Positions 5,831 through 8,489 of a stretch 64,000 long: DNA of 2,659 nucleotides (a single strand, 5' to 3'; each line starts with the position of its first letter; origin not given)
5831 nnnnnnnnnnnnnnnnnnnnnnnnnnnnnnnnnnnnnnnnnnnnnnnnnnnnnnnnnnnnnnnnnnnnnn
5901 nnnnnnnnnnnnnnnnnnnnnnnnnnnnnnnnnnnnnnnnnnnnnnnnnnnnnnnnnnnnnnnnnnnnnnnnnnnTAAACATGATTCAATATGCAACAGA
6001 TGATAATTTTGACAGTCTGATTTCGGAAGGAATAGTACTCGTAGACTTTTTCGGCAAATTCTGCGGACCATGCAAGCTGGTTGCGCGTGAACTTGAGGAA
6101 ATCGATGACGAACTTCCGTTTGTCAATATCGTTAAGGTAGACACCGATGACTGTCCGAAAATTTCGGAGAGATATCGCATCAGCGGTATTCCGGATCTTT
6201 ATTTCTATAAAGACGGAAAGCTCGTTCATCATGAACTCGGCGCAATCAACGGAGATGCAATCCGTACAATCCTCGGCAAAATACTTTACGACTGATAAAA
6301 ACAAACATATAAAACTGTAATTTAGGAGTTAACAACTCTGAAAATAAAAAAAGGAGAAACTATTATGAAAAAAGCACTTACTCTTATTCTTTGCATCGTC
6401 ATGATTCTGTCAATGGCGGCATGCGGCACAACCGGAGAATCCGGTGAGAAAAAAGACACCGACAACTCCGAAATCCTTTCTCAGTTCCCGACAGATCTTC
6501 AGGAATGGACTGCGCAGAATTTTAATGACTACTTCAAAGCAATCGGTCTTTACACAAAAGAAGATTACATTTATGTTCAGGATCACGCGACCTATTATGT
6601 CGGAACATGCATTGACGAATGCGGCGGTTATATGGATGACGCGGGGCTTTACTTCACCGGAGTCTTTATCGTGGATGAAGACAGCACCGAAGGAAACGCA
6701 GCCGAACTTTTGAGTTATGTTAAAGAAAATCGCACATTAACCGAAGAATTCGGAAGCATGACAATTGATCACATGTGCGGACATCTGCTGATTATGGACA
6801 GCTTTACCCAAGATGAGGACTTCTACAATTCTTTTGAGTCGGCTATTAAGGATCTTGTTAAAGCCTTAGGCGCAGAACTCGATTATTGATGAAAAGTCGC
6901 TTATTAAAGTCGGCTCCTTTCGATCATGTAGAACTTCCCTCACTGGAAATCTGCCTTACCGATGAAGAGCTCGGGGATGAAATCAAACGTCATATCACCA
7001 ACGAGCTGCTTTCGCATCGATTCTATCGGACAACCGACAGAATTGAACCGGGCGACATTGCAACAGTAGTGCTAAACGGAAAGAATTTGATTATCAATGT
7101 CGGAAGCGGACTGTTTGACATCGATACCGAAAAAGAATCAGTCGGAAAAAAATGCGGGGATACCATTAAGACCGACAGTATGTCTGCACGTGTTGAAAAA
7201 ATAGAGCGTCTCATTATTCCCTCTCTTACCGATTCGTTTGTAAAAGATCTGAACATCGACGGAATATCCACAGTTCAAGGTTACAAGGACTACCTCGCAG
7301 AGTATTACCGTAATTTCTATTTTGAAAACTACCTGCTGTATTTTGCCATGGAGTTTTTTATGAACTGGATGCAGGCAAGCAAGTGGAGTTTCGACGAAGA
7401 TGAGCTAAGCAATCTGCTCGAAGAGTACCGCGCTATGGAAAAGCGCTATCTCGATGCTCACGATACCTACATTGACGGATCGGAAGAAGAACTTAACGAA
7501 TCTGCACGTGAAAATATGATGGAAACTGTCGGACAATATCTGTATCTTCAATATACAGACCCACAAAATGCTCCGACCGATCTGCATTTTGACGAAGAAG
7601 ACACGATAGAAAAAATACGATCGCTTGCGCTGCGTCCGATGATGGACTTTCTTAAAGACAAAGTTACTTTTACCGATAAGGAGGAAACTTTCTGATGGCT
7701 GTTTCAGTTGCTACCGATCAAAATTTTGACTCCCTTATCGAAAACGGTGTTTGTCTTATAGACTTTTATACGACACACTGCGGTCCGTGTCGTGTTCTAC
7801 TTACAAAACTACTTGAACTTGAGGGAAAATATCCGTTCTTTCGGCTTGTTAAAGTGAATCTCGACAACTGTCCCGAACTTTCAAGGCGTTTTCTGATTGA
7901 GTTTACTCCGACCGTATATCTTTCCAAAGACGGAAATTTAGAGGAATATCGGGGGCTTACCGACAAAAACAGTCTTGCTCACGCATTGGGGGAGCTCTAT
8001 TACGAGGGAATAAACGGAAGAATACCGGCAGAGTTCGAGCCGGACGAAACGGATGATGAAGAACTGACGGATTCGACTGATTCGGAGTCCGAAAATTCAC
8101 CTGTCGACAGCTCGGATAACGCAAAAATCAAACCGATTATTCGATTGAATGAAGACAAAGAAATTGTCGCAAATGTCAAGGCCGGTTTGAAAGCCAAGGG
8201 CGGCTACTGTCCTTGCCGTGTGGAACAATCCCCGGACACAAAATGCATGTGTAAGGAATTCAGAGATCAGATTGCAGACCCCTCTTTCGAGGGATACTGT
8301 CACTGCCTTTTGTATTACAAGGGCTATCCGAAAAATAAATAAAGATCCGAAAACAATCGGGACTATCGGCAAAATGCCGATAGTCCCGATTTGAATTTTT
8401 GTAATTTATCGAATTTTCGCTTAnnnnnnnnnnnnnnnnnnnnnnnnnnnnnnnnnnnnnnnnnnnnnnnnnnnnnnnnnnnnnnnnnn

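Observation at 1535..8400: Seven-gene operon: heterodimeric ABC exporter + two [truncated trigger-factor-like chaperone -> thioredoxin] modules + lipoprotein + Trx-FTR fusion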

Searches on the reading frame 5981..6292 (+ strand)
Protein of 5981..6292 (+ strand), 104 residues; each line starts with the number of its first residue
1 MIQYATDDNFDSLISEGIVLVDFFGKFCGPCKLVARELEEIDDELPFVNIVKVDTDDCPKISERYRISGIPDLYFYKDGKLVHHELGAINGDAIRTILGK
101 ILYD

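Call 3: search_protein_families(library=pfam, proteins=[window:5981-6292:+], max_evalue=0.1)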
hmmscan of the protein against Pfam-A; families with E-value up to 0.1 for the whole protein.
window:5981-6292:+ (104 aa): 5 families
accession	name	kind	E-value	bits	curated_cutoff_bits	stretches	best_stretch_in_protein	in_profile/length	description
PF00085.26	Thioredoxin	-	7e-22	77.8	23.5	1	4-97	4-100/103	Thioredoxin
PF13905.12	Thioredoxin_8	-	0.00016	22.4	27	1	18-57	3-45/94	Thioredoxin-like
PF13098.12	Thioredoxin_2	-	0.00074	20.3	27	1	18-97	7-103/104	Thioredoxin-like domain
PF05768.20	Glrx-like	-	0.093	13.5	26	0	26-85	8-66/77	Glutaredoxin-like domain (DUF836)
PF00578.27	AhpC-TSA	-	0.094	13.1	26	1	16-62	24-74/124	AhpC/TSA family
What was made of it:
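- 5981..6295 (+): g4, thioredoxin 1 (104 aa, CGPC, cytoplasmic). Pfam Thioredoxin 7e-22 (call 3).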

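Call 4: search_protein_families(library=ncbifam, proteins=[window:5981-6292:+], max_evalue=0.1)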
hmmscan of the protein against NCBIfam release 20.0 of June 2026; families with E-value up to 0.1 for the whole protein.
window:5981-6292:+ (104 aa): 9 families
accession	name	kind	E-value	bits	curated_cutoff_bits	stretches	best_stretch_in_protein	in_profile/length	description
TIGR01068.1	thioredoxin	equivalog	3.4e-23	81.7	96.8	1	6-100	2-99/101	thioredoxin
NF006898.0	PRK09381.1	equivalog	6.2e-18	65.2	138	1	3-97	6-103/109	thioredoxin TrxA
NF008229.0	PRK10996.1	equivalog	2.6e-14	53.1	125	1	5-90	40-127/141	thioredoxin TrxC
TIGR01126.1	pdi_dom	equivalog_domain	6.8e-12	45.6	107.2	1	6-81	2-83/105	protein disulfide-isomerase domain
TIGR01130.1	ER_PDI_fam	subfamily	4.1e-11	43.1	344.25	1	5-87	6-93/476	protein disulfide-isomerase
NF047697.1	ThioredTrxAClost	equivalog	7.5e-11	42.1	140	1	6-85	5-87/105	thioredoxin TrxA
NF002854.0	PRK03147.1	subfamily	0.00042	20.2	170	0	19-40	65-86/176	thiol-disulfide oxidoreductase ResA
TIGR00385.1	dsbE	subfamily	0.0079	15.8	123.15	1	12-57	59-102/173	DsbE family thiol:disulfide interchange protein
TIGR02187.2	PDO_seleno_TRX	equivalog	0.071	12.4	185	1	34-78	146-190/209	protein disulfide oxidoreductase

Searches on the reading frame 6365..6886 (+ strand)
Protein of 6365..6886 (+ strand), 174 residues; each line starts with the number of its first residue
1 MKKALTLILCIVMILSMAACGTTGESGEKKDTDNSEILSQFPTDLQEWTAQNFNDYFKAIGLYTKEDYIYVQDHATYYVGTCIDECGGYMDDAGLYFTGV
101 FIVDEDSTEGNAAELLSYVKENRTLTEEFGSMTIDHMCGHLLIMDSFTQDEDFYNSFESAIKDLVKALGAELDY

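Call 3: search_protein_families(library=pfam, proteins=[window:6365-6886:+], max_evalue=0.1)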
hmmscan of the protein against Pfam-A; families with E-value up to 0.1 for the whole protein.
window:6365-6886:+ (174 aa): 0 families
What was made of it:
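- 6365..6889 (+): g5, lipoprotein (174 aa; lipobox LSMAAC), conserved partner of unknown fold. No Pfam family (call 3).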

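Call 4: search_protein_families(library=ncbifam, proteins=[window:6365-6886:+], max_evalue=0.1)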
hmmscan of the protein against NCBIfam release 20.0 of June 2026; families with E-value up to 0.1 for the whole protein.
window:6365-6886:+ (174 aa): 7 families
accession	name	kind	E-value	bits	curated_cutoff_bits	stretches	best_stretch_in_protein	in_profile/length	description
NF058647.1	lipo_LytA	equivalog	0.00023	21.4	110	1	1-44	1-35/107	acidic lipoprotein LytA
NF045774.1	cytochro_C551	exception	0.02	14.8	118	1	1-34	1-33/110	cytochrome c551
NF041428.1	TrsH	subfamily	0.026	14.6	150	1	1-36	1-36/149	TrsH/TraH family protein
NF047847.2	SS_mature_LptM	equivalog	0.042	14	27.7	1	1-24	1-24/31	LPS translocon maturation chaperone LptM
NF047408.1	SA0632_fam_LP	equivalog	0.042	13.5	70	1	1-25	1-23/68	SA0632 family lipoprotein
NF050142.1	PG1828_fam_lipo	equivalog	0.046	14.5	50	1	1-32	1-32/59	PG1828 family lipoprotein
NF041193.1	lipo_SP0191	subfamily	0.076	13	75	0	1-40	1-38/190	SP0191 family lipoprotein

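Call 66: list_cluster_members(proteins=[window:6365-6886:+, L001:4780-5352:+, L007:5902-6471:+, L009:12718-13365:+, L010:6960-7490:+, L011:6805-7302:+, L012:5262-5780:+, L013:6950-7465:+, L014:11269-11835:+, L018:5757-6284:+])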
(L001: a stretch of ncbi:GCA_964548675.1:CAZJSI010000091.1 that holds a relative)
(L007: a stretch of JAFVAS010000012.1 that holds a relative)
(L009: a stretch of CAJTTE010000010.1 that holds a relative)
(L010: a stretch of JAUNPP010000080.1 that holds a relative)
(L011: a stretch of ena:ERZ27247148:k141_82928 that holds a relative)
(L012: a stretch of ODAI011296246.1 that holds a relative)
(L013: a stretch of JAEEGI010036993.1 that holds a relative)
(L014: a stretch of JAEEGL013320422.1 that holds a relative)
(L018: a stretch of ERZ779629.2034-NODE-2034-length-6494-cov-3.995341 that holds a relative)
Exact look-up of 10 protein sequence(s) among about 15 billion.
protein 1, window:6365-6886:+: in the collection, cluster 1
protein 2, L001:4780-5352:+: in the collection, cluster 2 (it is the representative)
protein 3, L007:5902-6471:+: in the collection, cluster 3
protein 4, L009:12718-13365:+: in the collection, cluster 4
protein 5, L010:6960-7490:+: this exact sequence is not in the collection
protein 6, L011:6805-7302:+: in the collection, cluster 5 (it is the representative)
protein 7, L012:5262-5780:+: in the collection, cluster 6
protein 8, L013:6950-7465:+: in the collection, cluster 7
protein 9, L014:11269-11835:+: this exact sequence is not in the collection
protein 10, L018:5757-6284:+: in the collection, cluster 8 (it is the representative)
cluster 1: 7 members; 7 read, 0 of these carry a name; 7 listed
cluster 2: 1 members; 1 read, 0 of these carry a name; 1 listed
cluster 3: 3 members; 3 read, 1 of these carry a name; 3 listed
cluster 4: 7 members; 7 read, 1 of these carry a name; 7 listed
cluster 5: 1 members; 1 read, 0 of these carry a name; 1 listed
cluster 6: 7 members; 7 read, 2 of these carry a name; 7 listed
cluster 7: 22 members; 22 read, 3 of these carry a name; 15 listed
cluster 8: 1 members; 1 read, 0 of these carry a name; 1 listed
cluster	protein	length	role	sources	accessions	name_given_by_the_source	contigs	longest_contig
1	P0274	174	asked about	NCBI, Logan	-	-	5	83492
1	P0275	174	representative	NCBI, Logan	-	-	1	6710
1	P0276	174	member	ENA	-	-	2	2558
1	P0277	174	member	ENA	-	-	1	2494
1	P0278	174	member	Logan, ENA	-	-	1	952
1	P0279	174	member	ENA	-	-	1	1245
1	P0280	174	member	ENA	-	-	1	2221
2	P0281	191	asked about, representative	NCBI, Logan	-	-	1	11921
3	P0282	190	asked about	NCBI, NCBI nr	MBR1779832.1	MAG: hypothetical protein IJ751_00305 [Oscillospiraceae bacterium] | hypothetical protein [Oscillospiraceae bacterium]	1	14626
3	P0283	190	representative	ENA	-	-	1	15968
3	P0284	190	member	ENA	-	-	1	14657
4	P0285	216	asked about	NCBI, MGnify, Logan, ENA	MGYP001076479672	CR=1 FL=1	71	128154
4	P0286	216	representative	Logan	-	-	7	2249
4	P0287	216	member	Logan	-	-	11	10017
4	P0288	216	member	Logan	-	-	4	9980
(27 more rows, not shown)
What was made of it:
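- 6365..6889 (+): All sources call it 'hypothetical protein' (call 66).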

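Call 78: predict_structure(alignment_id=A7)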
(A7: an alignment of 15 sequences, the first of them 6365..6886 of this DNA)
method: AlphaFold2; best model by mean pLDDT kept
length: 174 residues; sequences in the alignment: 15
mean_pLDDT: 85.0   pTM: 0.77
mean pLDDT of the five models: 85.0, 84.9, 84.6, 84.5, 84.6
residues with pLDDT >= 90: 134; 70-90: 8; 50-70: 3; < 50: 29
segments of 3 or more residues with pLDDT < 50: 1-15, 17-30
pLDDT, mean of each block of 10 residues (from residue 1): 39 43 38 85 95 97 96 93 97 95 95 97 92 95 96 96 94 92
secondary structure, 60 per line:
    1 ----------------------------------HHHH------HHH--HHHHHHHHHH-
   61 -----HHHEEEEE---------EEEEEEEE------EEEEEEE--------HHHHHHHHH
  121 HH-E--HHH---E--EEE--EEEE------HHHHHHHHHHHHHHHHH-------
elements in order: H35-38 H50-59 E69-73 E83-90 E97-103 H112-122 E136-138 E141-144 H151-167
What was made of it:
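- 6365..6889 (+): AF2 mature domain pLDDT above 90 (call 78).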

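Call 81: fold_search(model_id=the predicted structure, library=pdb)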
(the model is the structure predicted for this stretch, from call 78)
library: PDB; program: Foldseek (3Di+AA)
matches with E <= 10: 112; with E <= 0.001: 0
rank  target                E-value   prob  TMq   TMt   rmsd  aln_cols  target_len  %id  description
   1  3wco_A                7.2e-01  0.08  0.18  0.10  12.5       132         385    9  Crystal structure of the depentamerized mutant of N-terminal truncated selenocysteine synthase SelA (released 2014-01-22)
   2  3wcn_A                7.2e-01  0.08  0.18  0.09  14.3       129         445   10  Crystal structure of the depentamerized mutant of selenocysteine synthase SelA (released 2014-01-22)
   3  2qg7_E                9.7e-01  0.12  0.29  0.17   9.0       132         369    9  Plasmodium vivax ethanolamine kinase Pv091845 (released 2007-07-24)
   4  3w1h_B                1.3e+00  0.06  0.18  0.09  13.0       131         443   11  Crystal structure of the selenocysteine synthase SelA from Aquifex aeolicus (released 2013-06-05)
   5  3w1i_E                1.4e+00  0.06  0.18  0.10  12.6       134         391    8  Crystal structure of the N-terminal truncated selenocysteine synthase SelA (released 2013-06-05)
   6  3w1i_A                1.5e+00  0.06  0.19  0.10  12.8       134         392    9  Crystal structure of the N-terminal truncated selenocysteine synthase SelA (released 2013-06-05)
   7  3w1i_B                1.5e+00  0.05  0.18  0.10  12.8       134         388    9  Crystal structure of the N-terminal truncated selenocysteine synthase SelA (released 2013-06-05)
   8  3w1h_E                1.8e+00  0.05  0.18  0.10  13.0       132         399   11  Crystal structure of the selenocysteine synthase SelA from Aquifex aeolicus (released 2013-06-05)
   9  3wco_B                2.1e+00  0.08  0.17  0.09   9.7        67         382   12  Crystal structure of the depentamerized mutant of N-terminal truncated selenocysteine synthase SelA (released 2014-01-22)
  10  3w1h_A                2.1e+00  0.04  0.18  0.08  12.9       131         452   10  Crystal structure of the selenocysteine synthase SelA from Aquifex aeolicus (released 2013-06-05)
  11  6gwi_A                2.3e+00  0.06  0.18  0.08  11.4        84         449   11  The crystal structure of Halomonas elongata amino-transferase (released 2019-05-08)
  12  3kxy_D                2.3e+00  0.05  0.20  0.25  13.7       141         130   11  Crystal Structure of the ExsC-ExsE Complex (released 2010-06-30)
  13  6gwi_B                2.6e+00  0.06  0.18  0.08  12.1        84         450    8  The crystal structure of Halomonas elongata amino-transferase (released 2019-05-08)
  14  4e3r_A                2.6e+00  0.06  0.18  0.09  12.2        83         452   18  PLP-bound aminotransferase mutant crystal structure from Vibrio fluvialis (released 2012-10-10)
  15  5ghf_B                2.6e+00  0.05  0.18  0.09  11.2        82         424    8  Transaminase with L-ala (released 2017-05-24)
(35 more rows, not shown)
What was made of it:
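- Tried and rejected: The model is confident but matches nothing in PDB (call 81).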

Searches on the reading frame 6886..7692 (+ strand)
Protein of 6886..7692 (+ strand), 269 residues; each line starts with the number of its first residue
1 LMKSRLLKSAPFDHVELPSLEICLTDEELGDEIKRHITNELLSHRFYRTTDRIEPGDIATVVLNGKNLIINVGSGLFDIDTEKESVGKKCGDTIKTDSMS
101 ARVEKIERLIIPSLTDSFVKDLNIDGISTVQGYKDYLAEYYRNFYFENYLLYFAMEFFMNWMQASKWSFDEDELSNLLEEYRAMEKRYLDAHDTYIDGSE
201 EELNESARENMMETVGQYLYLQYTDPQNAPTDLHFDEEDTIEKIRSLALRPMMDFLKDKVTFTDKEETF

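Call 3: search_protein_families(library=pfam, proteins=[window:6886-7692:+], max_evalue=0.1)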
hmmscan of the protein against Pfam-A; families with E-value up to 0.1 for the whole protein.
window:6886-7692:+ (269 aa): 1 family
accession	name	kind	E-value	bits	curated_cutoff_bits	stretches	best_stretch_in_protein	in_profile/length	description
PF20283.3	CTD7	-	0.012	16.2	27.6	1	155-228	20-90/126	C-terminal domain 7 of the ABC-three component (ABC-3C) systems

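Call 4: search_protein_families(library=ncbifam, proteins=[window:6886-7692:+], max_evalue=0.1)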
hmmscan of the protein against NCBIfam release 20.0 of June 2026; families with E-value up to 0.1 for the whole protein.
window:6886-7692:+ (269 aa): 3 families
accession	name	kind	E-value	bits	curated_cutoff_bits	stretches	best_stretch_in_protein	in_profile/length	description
NF045969.1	trig_like_plasma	equivalog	5.6e-10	38.6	140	1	62-212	159-312/399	trigger factor-related chaperone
TIGR00115.1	tig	equivalog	0.0053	15.7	180.2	1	96-221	221-348/410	trigger factor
TIGR03451.1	mycoS_dep_FDH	equivalog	0.027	13.3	512.9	1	58-136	193-262/358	S-(hydroxymethyl)mycothiol dehydrogenase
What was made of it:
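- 6889..7695 (+): g6, trigger-factor-like protein 2 (268 aa), paralogue of g3. NCBIfam trig_like_plasma 5.6e-10, below cut-off (call 4).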

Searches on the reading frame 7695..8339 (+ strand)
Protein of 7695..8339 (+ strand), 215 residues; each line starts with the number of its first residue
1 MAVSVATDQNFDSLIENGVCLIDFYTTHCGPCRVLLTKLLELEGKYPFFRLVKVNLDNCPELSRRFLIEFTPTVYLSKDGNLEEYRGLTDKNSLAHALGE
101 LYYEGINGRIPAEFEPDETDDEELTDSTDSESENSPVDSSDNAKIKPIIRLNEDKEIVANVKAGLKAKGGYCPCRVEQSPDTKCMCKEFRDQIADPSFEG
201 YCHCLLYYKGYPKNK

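Call 3: search_protein_families(library=pfam, proteins=[window:7695-8339:+], max_evalue=0.1)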
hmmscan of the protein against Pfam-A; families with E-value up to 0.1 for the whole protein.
window:7695-8339:+ (215 aa): 5 families
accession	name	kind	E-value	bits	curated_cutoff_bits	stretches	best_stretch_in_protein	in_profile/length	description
PF00085.26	Thioredoxin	-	1e-16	61.2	23.5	1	3-98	2-101/103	Thioredoxin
PF13905.12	Thioredoxin_8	-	0.00013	22.7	27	1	19-59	3-46/94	Thioredoxin-like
PF13098.12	Thioredoxin_2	-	0.0009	20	27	1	21-98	9-104/104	Thioredoxin-like domain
PF02943.20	FeThRed_B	-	0.011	16.2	22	1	151-208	20-86/106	Ferredoxin thioredoxin reductase catalytic beta chain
PF13728.12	TraF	-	0.062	13.6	23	1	18-79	130-201/224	F plasmid transfer operon protein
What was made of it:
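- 7695..8006 (+): g7 N-terminal domain: thioredoxin 2 (HCGPC). Pfam Thioredoxin 1e-16 (call 3).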

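Call 4: search_protein_families(library=ncbifam, proteins=[window:7695-8339:+], max_evalue=0.1)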
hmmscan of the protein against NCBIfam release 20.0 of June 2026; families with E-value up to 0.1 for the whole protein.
window:7695-8339:+ (215 aa): 6 families
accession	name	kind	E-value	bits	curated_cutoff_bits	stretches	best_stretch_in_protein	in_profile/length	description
TIGR01068.1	thioredoxin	equivalog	1e-13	51.3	96.8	1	7-98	2-97/101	thioredoxin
NF008229.0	PRK10996.1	equivalog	1.5e-08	34.5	125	1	6-82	40-118/141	thioredoxin TrxC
NF006898.0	PRK09381.1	equivalog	4.2e-08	33.5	138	1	7-82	9-87/109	thioredoxin TrxA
TIGR01126.1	pdi_dom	equivalog_domain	1.7e-06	28.3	107.2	1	7-96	2-99/105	protein disulfide-isomerase domain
NF047697.1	ThioredTrxAClost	equivalog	6.9e-06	26.2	140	1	8-82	6-83/105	thioredoxin TrxA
TIGR01130.1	ER_PDI_fam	subfamily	4.4e-05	23.2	344.25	1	2-94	2-100/476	protein disulfide-isomerase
